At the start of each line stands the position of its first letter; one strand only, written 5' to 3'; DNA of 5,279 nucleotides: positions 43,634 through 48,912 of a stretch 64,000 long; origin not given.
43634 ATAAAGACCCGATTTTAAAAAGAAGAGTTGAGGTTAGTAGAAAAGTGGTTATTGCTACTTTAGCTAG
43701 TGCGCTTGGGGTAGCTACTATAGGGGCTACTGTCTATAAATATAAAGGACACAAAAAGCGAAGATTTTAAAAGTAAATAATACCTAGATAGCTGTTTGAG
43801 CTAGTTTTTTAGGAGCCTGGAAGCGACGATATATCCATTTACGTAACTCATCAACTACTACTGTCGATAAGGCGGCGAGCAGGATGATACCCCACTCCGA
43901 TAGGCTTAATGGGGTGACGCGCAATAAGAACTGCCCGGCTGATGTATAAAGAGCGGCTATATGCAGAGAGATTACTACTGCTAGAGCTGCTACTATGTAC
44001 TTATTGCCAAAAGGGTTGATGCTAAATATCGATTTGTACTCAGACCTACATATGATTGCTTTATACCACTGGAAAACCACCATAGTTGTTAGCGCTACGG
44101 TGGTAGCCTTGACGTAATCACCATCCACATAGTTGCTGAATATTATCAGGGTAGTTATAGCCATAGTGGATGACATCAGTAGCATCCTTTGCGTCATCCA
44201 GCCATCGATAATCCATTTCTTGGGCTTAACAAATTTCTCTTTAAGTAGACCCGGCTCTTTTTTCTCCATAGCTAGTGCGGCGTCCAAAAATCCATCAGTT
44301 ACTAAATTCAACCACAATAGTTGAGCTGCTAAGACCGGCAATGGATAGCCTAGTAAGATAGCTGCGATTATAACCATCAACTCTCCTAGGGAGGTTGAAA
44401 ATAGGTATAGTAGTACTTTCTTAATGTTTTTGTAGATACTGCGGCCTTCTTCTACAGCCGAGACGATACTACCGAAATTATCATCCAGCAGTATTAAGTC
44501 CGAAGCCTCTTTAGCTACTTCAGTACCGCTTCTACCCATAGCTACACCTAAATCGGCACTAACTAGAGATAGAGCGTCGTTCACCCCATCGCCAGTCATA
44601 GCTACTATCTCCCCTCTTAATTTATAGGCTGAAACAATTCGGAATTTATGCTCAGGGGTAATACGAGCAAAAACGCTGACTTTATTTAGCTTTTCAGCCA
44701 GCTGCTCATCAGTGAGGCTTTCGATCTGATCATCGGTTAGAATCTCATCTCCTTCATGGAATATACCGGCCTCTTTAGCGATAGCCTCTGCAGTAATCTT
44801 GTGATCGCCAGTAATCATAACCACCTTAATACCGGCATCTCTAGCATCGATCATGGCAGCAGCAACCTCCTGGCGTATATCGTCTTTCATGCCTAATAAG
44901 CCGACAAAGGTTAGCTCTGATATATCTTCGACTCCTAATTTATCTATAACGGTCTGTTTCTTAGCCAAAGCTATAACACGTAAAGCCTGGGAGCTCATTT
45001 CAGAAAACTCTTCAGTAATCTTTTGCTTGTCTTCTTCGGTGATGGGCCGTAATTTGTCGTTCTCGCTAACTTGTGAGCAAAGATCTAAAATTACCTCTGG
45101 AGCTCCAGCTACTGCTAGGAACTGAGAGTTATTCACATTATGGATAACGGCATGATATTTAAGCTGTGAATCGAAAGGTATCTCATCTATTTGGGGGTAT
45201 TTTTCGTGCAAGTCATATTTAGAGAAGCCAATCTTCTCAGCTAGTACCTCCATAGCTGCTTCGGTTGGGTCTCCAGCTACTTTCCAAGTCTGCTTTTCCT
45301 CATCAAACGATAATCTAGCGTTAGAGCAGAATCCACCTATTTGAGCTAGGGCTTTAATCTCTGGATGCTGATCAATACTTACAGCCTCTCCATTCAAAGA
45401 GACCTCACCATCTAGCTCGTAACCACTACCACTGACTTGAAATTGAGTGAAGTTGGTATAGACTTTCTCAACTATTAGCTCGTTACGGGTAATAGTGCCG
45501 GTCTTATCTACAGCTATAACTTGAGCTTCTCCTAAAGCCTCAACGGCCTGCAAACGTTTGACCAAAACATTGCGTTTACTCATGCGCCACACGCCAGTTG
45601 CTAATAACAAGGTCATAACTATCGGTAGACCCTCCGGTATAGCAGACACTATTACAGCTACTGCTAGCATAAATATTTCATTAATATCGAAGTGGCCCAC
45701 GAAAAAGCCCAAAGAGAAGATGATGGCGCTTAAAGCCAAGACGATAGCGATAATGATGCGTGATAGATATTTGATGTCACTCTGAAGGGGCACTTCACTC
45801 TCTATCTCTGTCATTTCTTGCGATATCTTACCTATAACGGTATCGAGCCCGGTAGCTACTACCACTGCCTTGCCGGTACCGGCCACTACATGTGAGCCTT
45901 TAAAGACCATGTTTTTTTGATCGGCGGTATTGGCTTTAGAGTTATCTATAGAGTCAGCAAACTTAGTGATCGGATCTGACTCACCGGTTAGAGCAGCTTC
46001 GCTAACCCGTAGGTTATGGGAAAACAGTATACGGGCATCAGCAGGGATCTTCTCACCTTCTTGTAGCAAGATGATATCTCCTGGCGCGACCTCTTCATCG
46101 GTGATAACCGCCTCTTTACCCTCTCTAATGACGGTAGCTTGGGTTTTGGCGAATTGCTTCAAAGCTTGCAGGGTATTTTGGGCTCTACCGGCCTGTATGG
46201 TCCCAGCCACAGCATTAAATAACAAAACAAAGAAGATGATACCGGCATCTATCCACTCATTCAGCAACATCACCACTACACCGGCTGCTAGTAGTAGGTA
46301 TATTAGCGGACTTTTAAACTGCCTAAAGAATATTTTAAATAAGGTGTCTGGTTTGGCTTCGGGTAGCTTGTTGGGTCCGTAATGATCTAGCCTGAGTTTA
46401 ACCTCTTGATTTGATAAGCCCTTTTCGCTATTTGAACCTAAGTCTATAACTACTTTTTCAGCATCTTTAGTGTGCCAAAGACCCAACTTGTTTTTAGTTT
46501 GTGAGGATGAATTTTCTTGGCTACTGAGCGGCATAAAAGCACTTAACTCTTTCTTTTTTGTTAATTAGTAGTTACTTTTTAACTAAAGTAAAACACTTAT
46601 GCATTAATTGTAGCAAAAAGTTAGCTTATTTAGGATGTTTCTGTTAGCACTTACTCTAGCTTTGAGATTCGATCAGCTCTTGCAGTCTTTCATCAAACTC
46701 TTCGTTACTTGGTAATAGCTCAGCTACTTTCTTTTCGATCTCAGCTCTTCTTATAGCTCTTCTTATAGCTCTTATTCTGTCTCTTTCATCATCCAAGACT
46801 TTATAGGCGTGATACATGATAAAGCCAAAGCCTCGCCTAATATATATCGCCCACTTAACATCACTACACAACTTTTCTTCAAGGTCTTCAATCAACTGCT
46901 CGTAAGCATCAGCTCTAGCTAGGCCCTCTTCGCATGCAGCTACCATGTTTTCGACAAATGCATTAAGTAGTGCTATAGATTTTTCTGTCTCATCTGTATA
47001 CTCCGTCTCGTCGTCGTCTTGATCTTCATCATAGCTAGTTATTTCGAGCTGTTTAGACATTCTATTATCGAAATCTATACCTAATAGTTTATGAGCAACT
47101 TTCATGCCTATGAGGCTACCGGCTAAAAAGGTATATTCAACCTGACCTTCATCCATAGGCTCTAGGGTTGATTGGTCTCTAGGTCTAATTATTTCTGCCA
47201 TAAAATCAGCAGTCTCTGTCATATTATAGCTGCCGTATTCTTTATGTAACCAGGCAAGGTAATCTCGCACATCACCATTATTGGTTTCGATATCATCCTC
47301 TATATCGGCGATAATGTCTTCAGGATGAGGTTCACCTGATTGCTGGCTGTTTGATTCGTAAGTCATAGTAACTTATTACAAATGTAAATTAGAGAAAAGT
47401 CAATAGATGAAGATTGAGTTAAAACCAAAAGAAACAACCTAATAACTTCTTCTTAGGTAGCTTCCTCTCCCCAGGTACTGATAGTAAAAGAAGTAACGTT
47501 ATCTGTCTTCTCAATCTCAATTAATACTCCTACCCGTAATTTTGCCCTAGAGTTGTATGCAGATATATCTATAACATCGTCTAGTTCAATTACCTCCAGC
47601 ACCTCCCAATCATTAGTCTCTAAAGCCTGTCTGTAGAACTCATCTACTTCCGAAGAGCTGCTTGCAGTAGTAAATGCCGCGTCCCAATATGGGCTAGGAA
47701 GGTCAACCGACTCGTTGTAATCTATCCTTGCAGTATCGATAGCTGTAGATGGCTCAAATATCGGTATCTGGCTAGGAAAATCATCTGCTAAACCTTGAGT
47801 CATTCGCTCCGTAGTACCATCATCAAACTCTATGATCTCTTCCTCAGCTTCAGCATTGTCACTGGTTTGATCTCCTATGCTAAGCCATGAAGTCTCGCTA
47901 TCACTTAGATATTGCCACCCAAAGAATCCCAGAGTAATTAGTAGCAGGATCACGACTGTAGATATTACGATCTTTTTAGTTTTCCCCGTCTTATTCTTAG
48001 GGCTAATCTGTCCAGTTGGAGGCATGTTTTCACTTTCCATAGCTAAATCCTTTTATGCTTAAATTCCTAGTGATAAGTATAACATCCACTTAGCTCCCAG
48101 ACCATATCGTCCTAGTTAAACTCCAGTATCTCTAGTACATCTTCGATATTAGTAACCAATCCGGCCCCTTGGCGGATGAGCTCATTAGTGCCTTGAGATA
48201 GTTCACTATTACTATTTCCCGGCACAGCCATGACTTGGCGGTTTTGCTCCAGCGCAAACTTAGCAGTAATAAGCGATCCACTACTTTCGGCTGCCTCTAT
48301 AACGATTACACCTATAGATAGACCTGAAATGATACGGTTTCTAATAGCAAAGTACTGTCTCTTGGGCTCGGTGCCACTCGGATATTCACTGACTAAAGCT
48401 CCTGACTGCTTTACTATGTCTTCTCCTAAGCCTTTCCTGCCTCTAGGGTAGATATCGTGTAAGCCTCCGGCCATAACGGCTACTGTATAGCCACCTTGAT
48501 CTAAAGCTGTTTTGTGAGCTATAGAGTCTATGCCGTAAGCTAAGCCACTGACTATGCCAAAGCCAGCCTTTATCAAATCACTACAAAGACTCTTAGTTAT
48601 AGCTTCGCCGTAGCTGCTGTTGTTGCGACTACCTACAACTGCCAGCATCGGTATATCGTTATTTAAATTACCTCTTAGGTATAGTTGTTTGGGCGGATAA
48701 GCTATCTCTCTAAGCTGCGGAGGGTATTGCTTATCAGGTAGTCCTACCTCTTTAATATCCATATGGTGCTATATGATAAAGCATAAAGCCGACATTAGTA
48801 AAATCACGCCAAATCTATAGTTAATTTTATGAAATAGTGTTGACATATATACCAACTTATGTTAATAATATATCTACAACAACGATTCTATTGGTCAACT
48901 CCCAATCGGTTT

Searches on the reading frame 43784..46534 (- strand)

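Call 43: search_protein_families(library=pfam, proteins=[window:43784-46534:-], max_evalue=0.001)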
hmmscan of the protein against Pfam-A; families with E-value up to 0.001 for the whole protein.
window:43784-46534:- (916 aa): 6 families
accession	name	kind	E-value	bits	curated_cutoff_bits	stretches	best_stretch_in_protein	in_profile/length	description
PF00122.25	E1-E2_ATPase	-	1.6e-48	165.1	28.1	1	129-321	3-181/181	E1-E2 ATPase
PF00689.26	Cation_ATPase_C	-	4.1e-42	144.4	27.3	1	731-901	1-175/175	Cation transporting ATPase, C-terminus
PF00690.31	Cation_ATPase_N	-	5e-23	81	20.4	1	20-87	1-68/69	Cation transporter/ATPase, N-terminus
PF13246.12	Cation_ATPase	-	1.2e-20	73.7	21.7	1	402-489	2-91/91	Cation transport ATPase (P-type)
PF00702.32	Hydrolase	-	1.1e-17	65.5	26.4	1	339-661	3-191/191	haloacid dehalogenase-like hydrolase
PF08282.18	Hydrolase_3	-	0.00021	21.5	20.9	0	634-691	196-252/255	haloacid dehalogenase-like hydrolase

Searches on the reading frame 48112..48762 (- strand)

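Call 69: search_protein_families(library=pfam, proteins=[window:48112-48762:-], max_evalue=0.0001)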
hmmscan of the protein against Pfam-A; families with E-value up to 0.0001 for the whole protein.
window:48112-48762:- (216 aa): 1 family
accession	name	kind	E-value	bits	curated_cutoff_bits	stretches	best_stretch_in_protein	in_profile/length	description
PF02481.21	DNA_processg_A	-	7.6e-75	251.2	29.6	1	4-204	8-211/212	DNA recombination-mediator protein A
